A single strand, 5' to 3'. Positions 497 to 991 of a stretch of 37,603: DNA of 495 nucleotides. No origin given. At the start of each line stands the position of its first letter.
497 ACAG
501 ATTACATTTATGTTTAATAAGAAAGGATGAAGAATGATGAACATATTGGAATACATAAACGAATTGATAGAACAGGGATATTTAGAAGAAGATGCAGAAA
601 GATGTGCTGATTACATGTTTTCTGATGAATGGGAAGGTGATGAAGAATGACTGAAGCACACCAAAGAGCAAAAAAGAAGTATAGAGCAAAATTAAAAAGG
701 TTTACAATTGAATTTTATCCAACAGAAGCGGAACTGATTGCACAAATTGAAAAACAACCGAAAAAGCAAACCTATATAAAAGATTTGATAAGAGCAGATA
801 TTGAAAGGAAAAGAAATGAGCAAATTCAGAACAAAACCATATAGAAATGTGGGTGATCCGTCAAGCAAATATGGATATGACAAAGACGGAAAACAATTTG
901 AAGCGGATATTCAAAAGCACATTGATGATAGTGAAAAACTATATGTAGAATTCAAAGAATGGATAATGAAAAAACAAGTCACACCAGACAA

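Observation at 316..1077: Operator-controlled operon of tiny ORFs plus an RHH protein at the prophage arm: acr/aca-like anti-defence locus candidate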

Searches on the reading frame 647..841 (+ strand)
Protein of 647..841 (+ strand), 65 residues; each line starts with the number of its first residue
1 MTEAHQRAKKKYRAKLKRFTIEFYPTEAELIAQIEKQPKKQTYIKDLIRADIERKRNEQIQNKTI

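Call 6: search_protein_families(library=pfam, max_evalue=1, proteins=[window:647-841:+])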
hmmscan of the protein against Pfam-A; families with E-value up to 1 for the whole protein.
seq(65 aa): 1 family
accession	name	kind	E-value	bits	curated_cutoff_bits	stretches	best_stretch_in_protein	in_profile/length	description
PF08134.16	cIII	-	0.42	10.9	25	0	23-34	14-25/37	cIII protein family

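Call 7: search_protein_families(library=phrogs, max_evalue=1, proteins=[window:647-841:+])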
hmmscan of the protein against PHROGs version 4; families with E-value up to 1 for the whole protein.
seq(65 aa): 1 family
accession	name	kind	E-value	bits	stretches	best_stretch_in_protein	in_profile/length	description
phrog_14312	-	unknown function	1.1e-06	30.1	1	19-55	6-42/87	-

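Call 9: find_homologous_proteins(query=window:647-841:+, max_evalue=0.001)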
Query seq(65 aa) (65 aa): 145 proteins with E <= 0.001 among 145 candidates; the best 120 are listed.
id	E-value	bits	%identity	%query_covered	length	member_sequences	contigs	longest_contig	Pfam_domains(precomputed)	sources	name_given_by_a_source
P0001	8.9e-33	128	100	100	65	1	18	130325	-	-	-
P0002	1.1e-21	93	71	100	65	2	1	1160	-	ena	-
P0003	5.4e-21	91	79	89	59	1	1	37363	-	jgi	jgi:hypothetical protein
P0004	6.5e-21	90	80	83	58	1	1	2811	-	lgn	-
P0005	3.6e-20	88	77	88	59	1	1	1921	-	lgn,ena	-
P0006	6.5e-20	87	80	83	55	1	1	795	-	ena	-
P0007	6.8e-20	87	77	88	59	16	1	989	-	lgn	-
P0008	2.6e-19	85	76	89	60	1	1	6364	-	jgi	jgi:vacuolar-type H+-ATPase subunit E/Vma4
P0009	1.9e-18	83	79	60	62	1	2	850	-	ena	-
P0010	1.9e-18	83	76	83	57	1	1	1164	-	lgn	-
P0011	2.7e-18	82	76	85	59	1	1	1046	-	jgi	jgi:hypothetical protein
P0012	3.3e-18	82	77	80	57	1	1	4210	-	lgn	-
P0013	3.8e-18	82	66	89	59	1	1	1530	-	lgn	-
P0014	4.0e-18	82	69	91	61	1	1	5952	-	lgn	-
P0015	4.1e-18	82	77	82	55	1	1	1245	-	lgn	-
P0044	3.3e-15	73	67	85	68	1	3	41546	-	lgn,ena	-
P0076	2.2e-13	67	62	85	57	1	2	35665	-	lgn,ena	-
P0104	2.2e-12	64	57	86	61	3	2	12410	-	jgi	jgi:hypothetical protein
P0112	4.4e-12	63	65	82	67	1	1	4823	-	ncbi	-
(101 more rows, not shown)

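Call 10: search_solved_structures(query=window:647-841:+, max_evalue=10, show_alignments=2)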
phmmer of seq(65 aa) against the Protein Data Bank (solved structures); distinct sequences matched with E-value up to 10: 0.

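Call 11: find_encoding_contigs(protein=P0001, flank=6000, max_places=8)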
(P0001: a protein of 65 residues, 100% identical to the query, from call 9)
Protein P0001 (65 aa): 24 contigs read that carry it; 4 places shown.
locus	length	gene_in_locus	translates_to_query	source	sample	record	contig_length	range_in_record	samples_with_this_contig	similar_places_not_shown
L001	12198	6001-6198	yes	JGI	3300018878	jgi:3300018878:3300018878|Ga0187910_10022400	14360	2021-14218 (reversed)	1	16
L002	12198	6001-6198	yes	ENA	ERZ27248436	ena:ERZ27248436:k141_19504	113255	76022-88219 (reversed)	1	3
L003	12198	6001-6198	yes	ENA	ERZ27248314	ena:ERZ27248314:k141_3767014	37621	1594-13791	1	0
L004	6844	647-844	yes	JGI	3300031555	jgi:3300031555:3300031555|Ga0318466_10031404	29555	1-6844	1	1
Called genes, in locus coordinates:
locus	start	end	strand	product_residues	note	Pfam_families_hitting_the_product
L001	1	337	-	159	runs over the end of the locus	?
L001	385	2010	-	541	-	PF07944:Beta-AFase-like_GH127_cat, PF20736:Glyco_hydro127M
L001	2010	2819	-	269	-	PF00596:Aldolase_II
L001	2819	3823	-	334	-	PF01261:AP_endonuc_2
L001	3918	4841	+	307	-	PF02311:AraC_binding, PF00165:HTH_AraC, PF12833:HTH_18, PF00165:HTH_AraC (weak)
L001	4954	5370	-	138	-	PF05067:Mn_catalase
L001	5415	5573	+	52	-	PF09851:SHOCT (faint)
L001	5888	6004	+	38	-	-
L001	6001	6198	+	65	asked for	-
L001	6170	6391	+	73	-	-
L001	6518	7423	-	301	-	PF01510:Amidase_2, PF01471:PG_binding_1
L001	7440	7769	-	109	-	-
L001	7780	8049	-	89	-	PF06946:Phage_holin_5_1 (weak), PF16079:Phage_holin_5_2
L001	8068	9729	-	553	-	-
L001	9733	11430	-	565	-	PF06605:Prophage_tail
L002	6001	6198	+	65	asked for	-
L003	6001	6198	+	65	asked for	-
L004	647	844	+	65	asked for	-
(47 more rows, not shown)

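Call 15: find_related_loci(query=A1, collection=genome_contigs, flank=4000)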
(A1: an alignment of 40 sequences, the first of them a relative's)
Query A1 (65 aa) in genome_contigs; peptide patterns used: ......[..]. (x = any residue, [..] = any of these).
97 stretches matched a pattern; 13 encode a relative of the query (tblastn E <= 1e-3); 13 distinct loci.
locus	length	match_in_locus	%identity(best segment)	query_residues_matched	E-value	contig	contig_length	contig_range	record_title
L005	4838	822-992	65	1-57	1e-22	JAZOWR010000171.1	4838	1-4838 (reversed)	MAG: Ructibacterium sp. isolate T1900045518_YK20190212.MAGScoT_cleanbin_000021 SGB_7639_k141_2446697, whole genome shotg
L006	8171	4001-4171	68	1-57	1e-22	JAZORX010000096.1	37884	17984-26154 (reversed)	MAG: Acutalibacteraceae bacterium isolate T1900045550_YK20190244.MAGScoT_cleanbin_000017 SGB_7871_k141_777958, whole gen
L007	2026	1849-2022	69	1-54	4e-21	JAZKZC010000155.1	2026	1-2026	MAG: Eubacteriales bacterium isolate T1900045092_TC20190086.MAGScoT_cleanbin_000034 SGB_4716_k141_3938878, whole genome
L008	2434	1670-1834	64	1-55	5e-20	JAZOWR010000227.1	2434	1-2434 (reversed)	MAG: Ructibacterium sp. isolate T1900045518_YK20190212.MAGScoT_cleanbin_000021 SGB_7639_k141_242516, whole genome shotgu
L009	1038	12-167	65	1-52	2e-19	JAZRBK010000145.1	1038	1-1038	MAG: Candidatus Scatosoma sp. isolate T1900045129_TC20190123.MAGScoT_cleanbin_000010 SGB_4873_k141_162113, whole genome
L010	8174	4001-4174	57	1-57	4e-19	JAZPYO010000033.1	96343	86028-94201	MAG: Eubacteriales bacterium isolate T1900044647_TS20190113.MAGScoT_cleanbin_000005 SGB_1384_k141_1714878, whole genome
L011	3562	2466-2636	58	2-58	4e-17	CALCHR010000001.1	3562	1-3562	MAG TPA_asm: uncultured Bacteroidales bacterium isolate SRR6425778_bin.38_CONCOCT_v1.1_MAG genome assembly, contig: ERZ1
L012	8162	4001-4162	57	1-54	6e-17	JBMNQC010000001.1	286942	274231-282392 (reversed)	MAG: Candidatus Heteroscillospira sp. isolate SBF912SR2HQ0082 scaffold_68_c1, whole genome shotgun sequence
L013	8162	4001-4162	70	1-54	8e-17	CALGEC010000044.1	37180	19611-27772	MAG TPA_asm: uncultured Bacteroidales bacterium isolate SRR6425814_bin.89_CONCOCT_v1.1_MAG genome assembly, contig: ERZ1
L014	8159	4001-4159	55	2-54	1e-15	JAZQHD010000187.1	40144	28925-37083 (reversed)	MAG: Ructibacterium sp. isolate T1900044629_TS20190095.MAGScoT_cleanbin_000005 SGB_995_k141_1332077, whole genome shotgu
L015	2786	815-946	59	17-60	5e-15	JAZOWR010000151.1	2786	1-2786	MAG: Ructibacterium sp. isolate T1900045518_YK20190212.MAGScoT_cleanbin_000021 SGB_7639_k141_2411926, whole genome shotg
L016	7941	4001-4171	56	1-57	8e-15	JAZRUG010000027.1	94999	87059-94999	MAG: Eubacteriales bacterium isolate T1900045337_YK20190026.MAGScoT_cleanbin_000013 SGB_6621_k141_469, whole genome shot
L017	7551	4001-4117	69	16-54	2e-14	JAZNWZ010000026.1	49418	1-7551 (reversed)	MAG: Candidatus Fimenecus sp. isolate T1900044781_TS20190247.MAGScoT_cleanbin_000031 SGB_2557_k141_1038834, whole genome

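Call 16: find_related_loci(query=A1, collection=viral_contigs, flank=4000)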
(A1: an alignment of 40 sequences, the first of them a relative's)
Query A1 (65 aa) in viral_contigs; peptide patterns used: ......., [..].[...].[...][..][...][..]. (x = any residue, [..] = any of these).
527 stretches matched a pattern; 18 encode a relative of the query (tblastn E <= 1e-3); 18 distinct loci.
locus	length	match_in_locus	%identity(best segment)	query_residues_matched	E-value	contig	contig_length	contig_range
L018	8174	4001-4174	72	1-58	1e-23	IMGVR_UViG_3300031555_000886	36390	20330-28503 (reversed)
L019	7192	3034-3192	64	2-54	5e-20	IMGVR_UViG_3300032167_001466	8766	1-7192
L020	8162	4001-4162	61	1-54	2e-18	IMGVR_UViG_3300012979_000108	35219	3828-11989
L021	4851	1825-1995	60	2-57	8e-18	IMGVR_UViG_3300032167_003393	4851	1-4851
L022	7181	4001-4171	60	2-57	8e-18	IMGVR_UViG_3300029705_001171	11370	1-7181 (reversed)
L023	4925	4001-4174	55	2-59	1e-17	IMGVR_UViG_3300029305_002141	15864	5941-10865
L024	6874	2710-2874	62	2-56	9e-18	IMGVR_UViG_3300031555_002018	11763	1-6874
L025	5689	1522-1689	53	2-59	3e-16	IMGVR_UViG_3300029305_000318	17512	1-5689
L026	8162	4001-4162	57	2-54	7e-16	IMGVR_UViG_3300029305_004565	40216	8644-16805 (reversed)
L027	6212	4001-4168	52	2-57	1e-15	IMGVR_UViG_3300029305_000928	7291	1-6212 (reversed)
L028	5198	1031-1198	52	2-57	1e-15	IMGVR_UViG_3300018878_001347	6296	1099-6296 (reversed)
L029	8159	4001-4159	53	2-54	1e-15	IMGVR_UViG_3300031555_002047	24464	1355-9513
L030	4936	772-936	71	1-55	1e-14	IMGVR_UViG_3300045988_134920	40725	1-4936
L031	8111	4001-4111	65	18-54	1e-13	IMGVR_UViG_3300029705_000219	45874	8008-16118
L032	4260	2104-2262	49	2-54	4e-13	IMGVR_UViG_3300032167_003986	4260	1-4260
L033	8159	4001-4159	49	2-54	4e-13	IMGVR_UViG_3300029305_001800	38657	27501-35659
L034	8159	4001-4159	68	1-53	5e-13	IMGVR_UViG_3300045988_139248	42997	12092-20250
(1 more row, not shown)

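Call 22: predict_structure(alignment_id=A1)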
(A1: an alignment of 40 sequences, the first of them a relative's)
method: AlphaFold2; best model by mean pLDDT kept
length: 65 residues; sequences in the alignment: 40
mean_pLDDT: 83.9   pTM: 0.34
mean pLDDT of the five models: 83.9, 82.4, 81.1, 78.9, 78.7
residues with pLDDT >= 90: 17; 70-90: 46; 50-70: 2; < 50: 0
segments of 3 or more residues with pLDDT < 50: none
pLDDT, mean of each block of 10 residues (from residue 1): 88 83 81 80 86 91 72
secondary structure, 60 per line:
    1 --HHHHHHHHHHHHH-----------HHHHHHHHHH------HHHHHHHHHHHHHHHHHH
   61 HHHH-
elements in order: H3-15 H27-36 H43-64

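Call 25: find_encoding_contigs(protein=P0002, flank=3000, max_places=4)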
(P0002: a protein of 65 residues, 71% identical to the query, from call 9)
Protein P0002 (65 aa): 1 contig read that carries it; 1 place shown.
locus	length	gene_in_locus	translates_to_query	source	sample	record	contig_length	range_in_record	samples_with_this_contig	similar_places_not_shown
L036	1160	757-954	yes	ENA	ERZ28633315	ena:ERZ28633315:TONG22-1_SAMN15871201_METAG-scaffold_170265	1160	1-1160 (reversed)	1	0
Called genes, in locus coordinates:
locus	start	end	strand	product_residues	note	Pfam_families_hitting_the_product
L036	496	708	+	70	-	-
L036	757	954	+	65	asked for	-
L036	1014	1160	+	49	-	?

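Call 29: fold_search(model_id=the predicted structure, library=pdb)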
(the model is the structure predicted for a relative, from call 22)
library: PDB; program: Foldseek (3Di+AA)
matches with E <= 10: 1; with E <= 0.001: 0
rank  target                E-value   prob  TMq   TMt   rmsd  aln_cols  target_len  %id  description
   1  3l9f_A                5.3e+00  0.03  0.22  0.11  14.4        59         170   19  The Crystal Structure of smu.1604c from Streptococcus mutans UA159 (released 2011-01-05)

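Call 42: search_solved_structures(query=A1, max_evalue=10, show_alignments=3)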
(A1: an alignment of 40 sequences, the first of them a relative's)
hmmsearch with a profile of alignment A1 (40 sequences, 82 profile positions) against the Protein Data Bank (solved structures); distinct sequences matched with E-value up to 10: 0.

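Call 44: search_protein_families(library=pfam, alignment_id=A1, max_evalue=5)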
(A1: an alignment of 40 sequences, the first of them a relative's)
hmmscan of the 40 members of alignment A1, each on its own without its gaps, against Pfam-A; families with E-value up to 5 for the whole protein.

A. member 1, P0001 (65 aa): 1 family
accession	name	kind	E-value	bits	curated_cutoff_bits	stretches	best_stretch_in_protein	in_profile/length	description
PF08134.16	cIII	-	0.42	10.9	25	1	23-34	14-25/37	cIII protein family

B. families by the number of members that match (of 40 scanned): 26 families (the first 25 are shown)
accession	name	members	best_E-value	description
PF08134.16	cIII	14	0.0017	cIII protein family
PF08679.17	DsrD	4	0.18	Dissimilatory sulfite reductase D (DsrD)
PF10148.15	SCHIP-1_C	3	0.044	Schwannomin-interacting protein 1, C-terminal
PF08937.16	ThsB_TIR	3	0.06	Thoeris protein ThsB, TIR-like domain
PF21068.3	ATPgraspMvdD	2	0.05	MvdD pre-ATP grasp domain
PF13929.11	mRNA_stabil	1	0.0013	mRNA stabilisation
PF18349.7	PAZ_4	1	0.004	PAZ domain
PF20280.3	CTD4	1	0.015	C-terminal domain 4 of the ABC-three component (ABC-3C) systems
PF19312.4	NtrY_N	1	0.016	NtrY N-terminal region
PF18199.6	Dynein_C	1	0.021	Dynein heavy chain C-terminal domain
PF01126.25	Heme_oxygenase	1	0.022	Heme oxygenase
PF08644.17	SPT16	1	0.026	FACT complex subunit (SPT16/CDC68)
PF24806.1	DUF7706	1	0.03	Family of unknown function (DUF7706)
PF01726.22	LexA_DNA_bind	1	0.047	LexA DNA binding domain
PF18692.7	DUF5640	1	0.071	Family of unknown function (DUF5640)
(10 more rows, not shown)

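Call 55: search_dna_similar(query=window:647-841:+, collection=phages, mode=protein, max_evalue=0.001, max_rows=25)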
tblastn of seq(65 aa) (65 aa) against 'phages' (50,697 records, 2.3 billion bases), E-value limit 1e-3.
No match.

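Call 56: search_dna_similar(query=window:647-841:+, collection=plasmids, mode=protein, max_evalue=0.01, max_rows=25)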
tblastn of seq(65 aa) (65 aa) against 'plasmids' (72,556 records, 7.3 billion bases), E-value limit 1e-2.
No match.

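Call 64: fold_search(model_id=the predicted structure, library=viral)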
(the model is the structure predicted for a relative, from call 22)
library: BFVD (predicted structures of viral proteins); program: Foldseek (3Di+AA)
matches with E <= 10: 4; with E <= 0.001: 0
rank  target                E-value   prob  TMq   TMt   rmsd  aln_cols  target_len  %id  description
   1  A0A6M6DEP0            5.1e+00  0.03  0.22  0.04  16.2        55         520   18  (no name in the UniProt tables at hand)
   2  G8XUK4                7.6e+00  0.02  0.26  0.18  19.2        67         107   15  Protein A30 [Aotine betaherpesvirus 1]
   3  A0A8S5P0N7            8.3e+00  0.04  0.40  0.20  22.9        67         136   18  Uncharacterized protein [Myoviridae sp. ctakU3]
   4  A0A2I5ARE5            9.8e+00  0.04  0.29  0.36  18.9        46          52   11  (no name in the UniProt tables at hand)

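Call 69: search_protein_families(library=pfam, max_evalue=0.01, proteins=[L026:2995-3486:+, L026:3549-3941:+, L013:3551-3988:+, L025:475-846:+, L025:905-1300:+, L025:1316-1516:+, L034:3595-4005:+, L024:2378-2701:+, L027:3696-3980:+, L033:3718-3987:+])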
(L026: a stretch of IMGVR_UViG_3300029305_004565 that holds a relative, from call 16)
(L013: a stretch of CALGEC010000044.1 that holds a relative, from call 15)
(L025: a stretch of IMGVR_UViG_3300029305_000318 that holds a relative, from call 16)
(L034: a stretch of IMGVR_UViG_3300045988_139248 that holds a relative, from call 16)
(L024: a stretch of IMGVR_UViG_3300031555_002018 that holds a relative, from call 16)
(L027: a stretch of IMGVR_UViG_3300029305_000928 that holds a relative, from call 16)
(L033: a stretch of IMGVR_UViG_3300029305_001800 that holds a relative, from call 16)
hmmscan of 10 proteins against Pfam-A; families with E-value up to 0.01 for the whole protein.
L026:2995-3486:+ (164 aa): 1 family
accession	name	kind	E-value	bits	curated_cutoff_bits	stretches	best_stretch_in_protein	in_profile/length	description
PF07275.16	ArdA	-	9.3e-14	52.8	27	1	10-161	1-153/155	Antirestriction protein (ArdA)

L026:3549-3941:+ (131 aa): 0 families

L013:3551-3988:+ (146 aa): 0 families

L025:475-846:+ (124 aa): 0 families

L025:905-1300:+ (132 aa): 0 families

L025:1316-1516:+ (67 aa): 0 families

L034:3595-4005:+ (137 aa): 1 family
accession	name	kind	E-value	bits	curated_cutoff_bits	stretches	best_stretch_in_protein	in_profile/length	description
PF00239.26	Resolvase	-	1.3e-26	93.9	23.3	1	3-134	1-130/145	Resolvase, N terminal domain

L024:2378-2701:+ (108 aa): 0 families

L027:3696-3980:+ (95 aa): 0 families

L033:3718-3987:+ (90 aa): 0 families
